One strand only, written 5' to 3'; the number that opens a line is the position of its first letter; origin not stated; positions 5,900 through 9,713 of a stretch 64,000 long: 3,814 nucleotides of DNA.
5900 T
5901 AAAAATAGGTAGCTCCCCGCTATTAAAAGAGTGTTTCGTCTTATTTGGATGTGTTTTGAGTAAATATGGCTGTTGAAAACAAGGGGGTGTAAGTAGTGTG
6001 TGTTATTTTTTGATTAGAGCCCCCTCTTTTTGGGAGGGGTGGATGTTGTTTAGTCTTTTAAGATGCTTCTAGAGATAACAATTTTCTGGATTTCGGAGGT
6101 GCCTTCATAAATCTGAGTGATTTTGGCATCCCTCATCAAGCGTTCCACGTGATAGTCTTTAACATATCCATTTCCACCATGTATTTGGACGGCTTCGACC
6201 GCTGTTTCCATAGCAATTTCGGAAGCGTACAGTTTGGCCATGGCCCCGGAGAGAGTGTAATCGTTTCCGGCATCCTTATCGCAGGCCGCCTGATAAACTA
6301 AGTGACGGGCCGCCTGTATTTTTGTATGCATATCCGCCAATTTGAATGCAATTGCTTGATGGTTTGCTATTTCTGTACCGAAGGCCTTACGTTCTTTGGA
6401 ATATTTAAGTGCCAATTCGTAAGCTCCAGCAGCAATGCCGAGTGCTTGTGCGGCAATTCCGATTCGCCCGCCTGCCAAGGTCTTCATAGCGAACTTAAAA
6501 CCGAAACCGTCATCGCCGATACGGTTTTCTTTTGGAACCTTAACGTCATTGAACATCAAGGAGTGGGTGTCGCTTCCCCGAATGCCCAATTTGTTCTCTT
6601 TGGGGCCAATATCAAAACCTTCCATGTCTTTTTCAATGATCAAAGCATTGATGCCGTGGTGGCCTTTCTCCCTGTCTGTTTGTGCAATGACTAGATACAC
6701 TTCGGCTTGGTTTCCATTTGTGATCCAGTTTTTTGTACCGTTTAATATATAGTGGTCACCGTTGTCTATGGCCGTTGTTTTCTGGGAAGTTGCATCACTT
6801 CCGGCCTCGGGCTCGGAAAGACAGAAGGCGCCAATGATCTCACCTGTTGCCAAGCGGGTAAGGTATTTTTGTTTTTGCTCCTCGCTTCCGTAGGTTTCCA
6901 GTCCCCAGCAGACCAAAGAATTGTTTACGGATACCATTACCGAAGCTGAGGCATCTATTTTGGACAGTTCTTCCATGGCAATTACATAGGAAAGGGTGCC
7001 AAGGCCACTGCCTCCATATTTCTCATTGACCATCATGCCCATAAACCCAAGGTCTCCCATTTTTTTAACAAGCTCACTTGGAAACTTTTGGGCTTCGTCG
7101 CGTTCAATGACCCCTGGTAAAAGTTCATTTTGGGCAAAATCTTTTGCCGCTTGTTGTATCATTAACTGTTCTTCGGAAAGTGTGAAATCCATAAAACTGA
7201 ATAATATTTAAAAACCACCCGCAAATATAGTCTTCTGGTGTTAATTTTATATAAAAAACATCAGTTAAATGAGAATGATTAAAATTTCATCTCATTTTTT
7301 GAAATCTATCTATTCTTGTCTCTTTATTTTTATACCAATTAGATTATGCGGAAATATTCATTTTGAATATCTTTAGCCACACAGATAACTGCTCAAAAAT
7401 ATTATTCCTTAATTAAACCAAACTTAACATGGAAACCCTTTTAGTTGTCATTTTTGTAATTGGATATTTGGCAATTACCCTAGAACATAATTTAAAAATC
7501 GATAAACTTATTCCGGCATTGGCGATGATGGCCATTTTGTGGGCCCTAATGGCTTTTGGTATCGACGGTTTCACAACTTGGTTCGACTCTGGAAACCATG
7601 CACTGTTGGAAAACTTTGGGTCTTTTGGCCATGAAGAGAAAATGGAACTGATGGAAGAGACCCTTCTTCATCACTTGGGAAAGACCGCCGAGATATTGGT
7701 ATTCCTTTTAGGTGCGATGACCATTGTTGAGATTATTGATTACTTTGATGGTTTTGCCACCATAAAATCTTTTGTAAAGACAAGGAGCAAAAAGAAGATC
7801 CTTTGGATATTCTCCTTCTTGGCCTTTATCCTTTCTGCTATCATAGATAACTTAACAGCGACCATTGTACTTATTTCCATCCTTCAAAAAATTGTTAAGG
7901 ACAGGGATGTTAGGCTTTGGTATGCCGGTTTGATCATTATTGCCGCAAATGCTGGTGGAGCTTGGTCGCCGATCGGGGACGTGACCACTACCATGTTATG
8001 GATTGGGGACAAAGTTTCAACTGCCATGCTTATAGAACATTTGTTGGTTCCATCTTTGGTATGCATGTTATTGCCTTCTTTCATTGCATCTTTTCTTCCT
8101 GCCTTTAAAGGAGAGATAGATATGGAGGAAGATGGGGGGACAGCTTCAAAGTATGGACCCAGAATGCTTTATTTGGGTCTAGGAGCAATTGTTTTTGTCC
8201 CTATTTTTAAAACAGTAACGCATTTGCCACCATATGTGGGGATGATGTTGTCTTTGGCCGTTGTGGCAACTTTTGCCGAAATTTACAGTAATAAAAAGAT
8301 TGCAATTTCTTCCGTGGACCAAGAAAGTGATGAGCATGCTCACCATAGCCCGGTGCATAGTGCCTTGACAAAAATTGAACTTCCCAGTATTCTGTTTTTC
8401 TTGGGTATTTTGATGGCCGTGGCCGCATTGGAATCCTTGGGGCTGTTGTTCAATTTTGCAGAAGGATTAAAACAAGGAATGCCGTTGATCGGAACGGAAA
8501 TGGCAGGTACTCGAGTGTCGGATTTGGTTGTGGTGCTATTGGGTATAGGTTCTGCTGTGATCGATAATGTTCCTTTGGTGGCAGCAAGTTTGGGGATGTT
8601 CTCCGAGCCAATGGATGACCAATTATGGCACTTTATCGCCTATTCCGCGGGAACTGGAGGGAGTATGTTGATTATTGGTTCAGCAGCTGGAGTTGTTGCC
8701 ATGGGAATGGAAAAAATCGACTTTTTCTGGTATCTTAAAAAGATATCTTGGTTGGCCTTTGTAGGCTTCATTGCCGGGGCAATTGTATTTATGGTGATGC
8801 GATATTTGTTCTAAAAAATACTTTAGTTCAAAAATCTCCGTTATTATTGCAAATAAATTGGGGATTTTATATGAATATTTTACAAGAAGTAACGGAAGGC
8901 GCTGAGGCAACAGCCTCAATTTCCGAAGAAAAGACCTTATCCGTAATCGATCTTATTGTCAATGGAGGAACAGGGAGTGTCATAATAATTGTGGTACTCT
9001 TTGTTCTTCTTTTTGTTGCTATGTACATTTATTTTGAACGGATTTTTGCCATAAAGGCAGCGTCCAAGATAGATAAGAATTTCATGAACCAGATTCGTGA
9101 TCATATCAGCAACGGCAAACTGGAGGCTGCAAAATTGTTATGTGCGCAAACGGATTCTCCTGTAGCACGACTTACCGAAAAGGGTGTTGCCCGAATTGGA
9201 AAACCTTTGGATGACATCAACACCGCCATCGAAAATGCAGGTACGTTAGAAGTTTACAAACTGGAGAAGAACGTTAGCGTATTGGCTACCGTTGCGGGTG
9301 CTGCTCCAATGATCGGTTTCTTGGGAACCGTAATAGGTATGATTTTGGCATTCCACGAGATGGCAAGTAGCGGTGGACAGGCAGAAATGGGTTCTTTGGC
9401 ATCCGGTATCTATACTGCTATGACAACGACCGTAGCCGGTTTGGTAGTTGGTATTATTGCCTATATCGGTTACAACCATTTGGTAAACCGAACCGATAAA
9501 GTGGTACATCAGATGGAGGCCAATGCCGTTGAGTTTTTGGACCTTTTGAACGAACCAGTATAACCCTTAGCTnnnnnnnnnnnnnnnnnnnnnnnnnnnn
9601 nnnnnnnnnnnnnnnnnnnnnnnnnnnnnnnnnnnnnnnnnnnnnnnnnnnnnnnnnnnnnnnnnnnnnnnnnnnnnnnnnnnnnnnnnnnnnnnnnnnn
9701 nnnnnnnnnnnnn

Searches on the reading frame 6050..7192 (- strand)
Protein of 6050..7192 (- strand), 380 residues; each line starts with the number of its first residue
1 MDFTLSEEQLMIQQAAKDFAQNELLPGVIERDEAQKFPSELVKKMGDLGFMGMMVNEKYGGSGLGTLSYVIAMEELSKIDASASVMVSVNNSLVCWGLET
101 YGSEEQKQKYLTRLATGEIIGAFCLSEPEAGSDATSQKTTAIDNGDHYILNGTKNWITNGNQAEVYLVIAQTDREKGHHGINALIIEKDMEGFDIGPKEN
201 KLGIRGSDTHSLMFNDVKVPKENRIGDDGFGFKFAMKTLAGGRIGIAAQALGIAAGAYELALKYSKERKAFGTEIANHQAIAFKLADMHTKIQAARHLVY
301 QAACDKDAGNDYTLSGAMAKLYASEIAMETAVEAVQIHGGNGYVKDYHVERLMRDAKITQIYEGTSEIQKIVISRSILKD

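Call 7: search_protein_families(library=pfam, proteins=[window:6050-7192:-], max_evalue=0.001)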
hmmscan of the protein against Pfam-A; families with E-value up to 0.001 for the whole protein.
window:6050-7192:- (380 aa): 5 families
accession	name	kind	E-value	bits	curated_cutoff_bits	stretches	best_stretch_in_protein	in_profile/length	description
PF00441.29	Acyl-CoA_dh_1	-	1.4e-50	171.8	22.4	1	231-378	3-150/150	Acyl-CoA dehydrogenase, C-terminal domain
PF02771.21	Acyl-CoA_dh_N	-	2e-40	138.1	22.9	1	6-118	1-113/113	Acyl-CoA dehydrogenase, N-terminal domain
PF02770.24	Acyl-CoA_dh_M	-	7e-27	93.9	33.3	1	122-217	1-97/97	Acyl-CoA dehydrogenase, middle domain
PF08028.16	Acyl-CoA_dh_2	-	4.7e-25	88.9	22.7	1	244-366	1-133/134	Acyl-CoA dehydrogenase, C-terminal domain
PF22924.1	ACOX_C_alpha1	-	3.7e-06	27.3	27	1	275-370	62-161/169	Acyl-CoA oxidase, C-alpha1 domain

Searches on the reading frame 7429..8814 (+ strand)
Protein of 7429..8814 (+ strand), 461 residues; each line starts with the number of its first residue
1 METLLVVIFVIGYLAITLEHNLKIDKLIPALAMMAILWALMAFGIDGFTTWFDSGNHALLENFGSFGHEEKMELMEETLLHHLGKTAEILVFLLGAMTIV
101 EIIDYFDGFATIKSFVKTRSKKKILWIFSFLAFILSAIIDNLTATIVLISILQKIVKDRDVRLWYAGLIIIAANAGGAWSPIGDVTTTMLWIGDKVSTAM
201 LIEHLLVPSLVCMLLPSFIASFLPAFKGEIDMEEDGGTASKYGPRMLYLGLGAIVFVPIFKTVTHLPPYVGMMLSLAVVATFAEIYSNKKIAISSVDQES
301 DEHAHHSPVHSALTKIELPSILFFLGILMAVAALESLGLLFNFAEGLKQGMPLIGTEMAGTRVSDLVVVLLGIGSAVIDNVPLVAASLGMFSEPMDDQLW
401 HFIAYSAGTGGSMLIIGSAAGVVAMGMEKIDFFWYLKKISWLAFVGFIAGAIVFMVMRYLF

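Call 7: search_protein_families(library=pfam, proteins=[window:7429-8814:+], max_evalue=0.001)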
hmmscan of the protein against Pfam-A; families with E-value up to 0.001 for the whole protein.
window:7429-8814:+ (461 aa): 1 family
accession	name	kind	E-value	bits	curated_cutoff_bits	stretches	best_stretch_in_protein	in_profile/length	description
PF03600.22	CitMHS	-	1.2e-26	94.1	31.9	1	20-386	8-309/336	Citrate transporter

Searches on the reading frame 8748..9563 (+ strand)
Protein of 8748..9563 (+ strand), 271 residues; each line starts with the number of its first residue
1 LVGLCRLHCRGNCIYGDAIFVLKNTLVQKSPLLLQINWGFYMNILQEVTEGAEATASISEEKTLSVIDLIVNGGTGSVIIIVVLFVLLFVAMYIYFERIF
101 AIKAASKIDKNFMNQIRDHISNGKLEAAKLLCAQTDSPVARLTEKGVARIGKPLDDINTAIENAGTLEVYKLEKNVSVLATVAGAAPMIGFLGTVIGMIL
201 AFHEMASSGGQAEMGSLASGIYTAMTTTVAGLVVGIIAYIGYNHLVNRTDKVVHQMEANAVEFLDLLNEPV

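Call 7: search_protein_families(library=pfam, proteins=[window:8748-9563:+], max_evalue=0.001)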
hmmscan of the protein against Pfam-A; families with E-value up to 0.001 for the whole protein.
window:8748-9563:+ (271 aa): 1 family
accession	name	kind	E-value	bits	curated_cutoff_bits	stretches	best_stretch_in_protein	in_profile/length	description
PF01618.21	MotA_ExbB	-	3.8e-30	104.7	22.9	1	135-257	2-126/127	MotA/TolQ/ExbB proton channel family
